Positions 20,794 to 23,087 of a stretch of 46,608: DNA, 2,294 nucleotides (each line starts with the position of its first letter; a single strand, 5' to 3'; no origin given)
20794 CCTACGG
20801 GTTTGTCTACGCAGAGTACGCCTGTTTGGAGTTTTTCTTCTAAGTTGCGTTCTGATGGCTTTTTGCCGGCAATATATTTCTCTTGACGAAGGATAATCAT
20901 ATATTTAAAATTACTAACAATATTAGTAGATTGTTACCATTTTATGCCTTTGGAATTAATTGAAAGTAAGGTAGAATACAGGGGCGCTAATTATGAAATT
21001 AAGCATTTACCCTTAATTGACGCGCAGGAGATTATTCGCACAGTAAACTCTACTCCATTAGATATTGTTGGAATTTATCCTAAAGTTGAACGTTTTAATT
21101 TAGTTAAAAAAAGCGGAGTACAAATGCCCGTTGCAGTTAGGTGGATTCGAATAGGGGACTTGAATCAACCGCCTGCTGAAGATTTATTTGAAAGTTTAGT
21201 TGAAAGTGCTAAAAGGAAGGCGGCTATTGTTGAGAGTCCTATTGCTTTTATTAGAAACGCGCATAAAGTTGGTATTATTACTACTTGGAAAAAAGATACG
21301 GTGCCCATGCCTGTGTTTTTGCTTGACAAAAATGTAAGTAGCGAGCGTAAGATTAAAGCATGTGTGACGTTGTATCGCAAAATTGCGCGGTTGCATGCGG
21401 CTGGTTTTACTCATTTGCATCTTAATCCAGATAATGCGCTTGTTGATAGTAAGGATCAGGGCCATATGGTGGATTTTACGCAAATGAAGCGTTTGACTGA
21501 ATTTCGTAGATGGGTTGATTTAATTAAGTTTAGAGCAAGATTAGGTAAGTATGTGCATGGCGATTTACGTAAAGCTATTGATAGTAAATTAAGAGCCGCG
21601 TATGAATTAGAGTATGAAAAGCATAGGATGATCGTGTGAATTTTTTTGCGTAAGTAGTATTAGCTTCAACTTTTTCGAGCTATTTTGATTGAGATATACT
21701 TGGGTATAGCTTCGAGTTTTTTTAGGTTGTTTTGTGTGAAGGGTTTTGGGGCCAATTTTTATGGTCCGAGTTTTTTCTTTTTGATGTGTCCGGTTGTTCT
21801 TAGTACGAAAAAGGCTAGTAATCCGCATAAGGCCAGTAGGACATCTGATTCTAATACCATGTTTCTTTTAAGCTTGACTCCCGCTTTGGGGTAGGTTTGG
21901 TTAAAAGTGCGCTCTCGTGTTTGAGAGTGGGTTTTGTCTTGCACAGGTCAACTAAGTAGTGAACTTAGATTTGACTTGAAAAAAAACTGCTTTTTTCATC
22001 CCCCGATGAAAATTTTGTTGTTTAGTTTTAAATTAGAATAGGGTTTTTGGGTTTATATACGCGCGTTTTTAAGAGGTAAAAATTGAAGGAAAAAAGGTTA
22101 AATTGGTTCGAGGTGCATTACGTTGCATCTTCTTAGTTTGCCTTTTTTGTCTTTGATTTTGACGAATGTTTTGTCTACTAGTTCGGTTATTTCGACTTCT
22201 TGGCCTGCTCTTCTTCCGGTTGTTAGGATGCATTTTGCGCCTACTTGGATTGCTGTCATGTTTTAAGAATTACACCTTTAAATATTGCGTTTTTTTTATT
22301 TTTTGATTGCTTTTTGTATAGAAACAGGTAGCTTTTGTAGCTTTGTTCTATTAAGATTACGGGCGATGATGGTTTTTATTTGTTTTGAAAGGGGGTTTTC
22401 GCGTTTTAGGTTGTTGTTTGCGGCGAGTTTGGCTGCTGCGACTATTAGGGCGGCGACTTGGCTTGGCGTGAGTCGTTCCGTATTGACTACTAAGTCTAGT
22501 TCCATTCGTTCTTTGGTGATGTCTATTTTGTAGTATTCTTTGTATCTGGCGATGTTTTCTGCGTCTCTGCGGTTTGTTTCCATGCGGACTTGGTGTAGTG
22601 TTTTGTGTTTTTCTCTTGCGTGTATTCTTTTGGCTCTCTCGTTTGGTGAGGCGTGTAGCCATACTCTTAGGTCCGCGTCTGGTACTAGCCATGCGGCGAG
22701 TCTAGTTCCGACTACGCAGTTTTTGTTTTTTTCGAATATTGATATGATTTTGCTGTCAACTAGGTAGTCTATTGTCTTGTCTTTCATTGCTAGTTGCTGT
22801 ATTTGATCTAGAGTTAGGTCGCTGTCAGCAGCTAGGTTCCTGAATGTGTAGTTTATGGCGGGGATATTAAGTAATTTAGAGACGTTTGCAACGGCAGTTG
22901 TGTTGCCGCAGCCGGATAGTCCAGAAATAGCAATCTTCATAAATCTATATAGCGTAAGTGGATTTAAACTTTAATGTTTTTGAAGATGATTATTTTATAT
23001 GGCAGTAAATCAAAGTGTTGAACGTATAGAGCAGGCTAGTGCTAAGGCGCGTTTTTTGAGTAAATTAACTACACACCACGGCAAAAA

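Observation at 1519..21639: Three paralogous minimal RIO/Bud32-like kinase-fold proteins sharing the same non-canonical catalytic residues (Lys->Arg, Asp->His)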

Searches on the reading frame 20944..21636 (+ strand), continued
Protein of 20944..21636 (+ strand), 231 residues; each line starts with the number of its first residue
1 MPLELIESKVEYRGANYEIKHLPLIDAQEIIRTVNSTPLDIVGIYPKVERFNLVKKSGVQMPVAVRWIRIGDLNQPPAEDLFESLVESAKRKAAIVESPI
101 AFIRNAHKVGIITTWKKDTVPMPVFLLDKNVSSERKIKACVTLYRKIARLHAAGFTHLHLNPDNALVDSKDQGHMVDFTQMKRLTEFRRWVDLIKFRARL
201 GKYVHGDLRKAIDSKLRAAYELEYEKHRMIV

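Call 90: find_encoding_contigs(protein=P0011, flank=4000, max_places=1)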
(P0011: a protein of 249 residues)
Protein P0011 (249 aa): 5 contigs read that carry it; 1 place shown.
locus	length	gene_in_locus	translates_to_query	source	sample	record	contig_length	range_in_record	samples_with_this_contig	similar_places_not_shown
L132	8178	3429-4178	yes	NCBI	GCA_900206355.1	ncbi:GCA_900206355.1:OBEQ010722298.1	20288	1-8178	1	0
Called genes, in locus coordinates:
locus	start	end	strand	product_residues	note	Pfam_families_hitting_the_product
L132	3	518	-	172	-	?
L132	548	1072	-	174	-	-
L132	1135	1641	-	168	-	-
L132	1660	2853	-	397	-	PF01637:ATPase_2 (weak), PF13191:AAA_16, PF00931:NB-ARC (faint), PF13401:AAA_22, PF00004:AAA (faint), PF22606:Cdc6-ORC-like_ATPase_lid (faint), PF22703:Cdc6_lid, PF09079:WHD_Cdc6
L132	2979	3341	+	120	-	PF04472:SepF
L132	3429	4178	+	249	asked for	-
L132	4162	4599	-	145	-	PF11969:DcpS_C (weak), PF01230:HIT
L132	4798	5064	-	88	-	-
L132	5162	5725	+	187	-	PF18933:PsbP_2 (weak)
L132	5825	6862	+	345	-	-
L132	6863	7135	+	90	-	-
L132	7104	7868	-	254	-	PF00588:SpoU_methylase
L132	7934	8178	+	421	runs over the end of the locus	-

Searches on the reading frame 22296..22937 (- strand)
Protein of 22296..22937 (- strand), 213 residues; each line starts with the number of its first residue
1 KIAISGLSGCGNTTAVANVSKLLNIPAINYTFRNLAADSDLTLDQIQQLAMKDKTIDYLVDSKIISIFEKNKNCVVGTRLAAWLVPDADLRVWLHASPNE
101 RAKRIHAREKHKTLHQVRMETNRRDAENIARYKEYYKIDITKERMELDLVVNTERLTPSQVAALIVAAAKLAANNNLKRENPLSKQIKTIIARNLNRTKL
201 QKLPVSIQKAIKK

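Call 23: search_protein_families(library=pfam, proteins=[window:22296-22937:-], max_evalue=0.001)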
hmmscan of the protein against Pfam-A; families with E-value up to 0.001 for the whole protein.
window:22296-22937:- (213 aa): 4 families
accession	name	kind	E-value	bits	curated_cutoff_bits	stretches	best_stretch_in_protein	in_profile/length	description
PF13189.12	Cytidylate_kin2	-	1.7e-14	54.9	28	1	2-154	2-175/176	Cytidylate kinase-like family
PF13238.12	AAA_18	-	7.2e-12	46.3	29.4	1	2-116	1-119/128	AAA domain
PF02224.24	Cytidylate_kin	-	3.5e-08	33.8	26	1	60-169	102-209/211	Cytidylate kinase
PF13207.12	AAA_17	-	2.5e-05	25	27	1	6-110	2-124/136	AAA domain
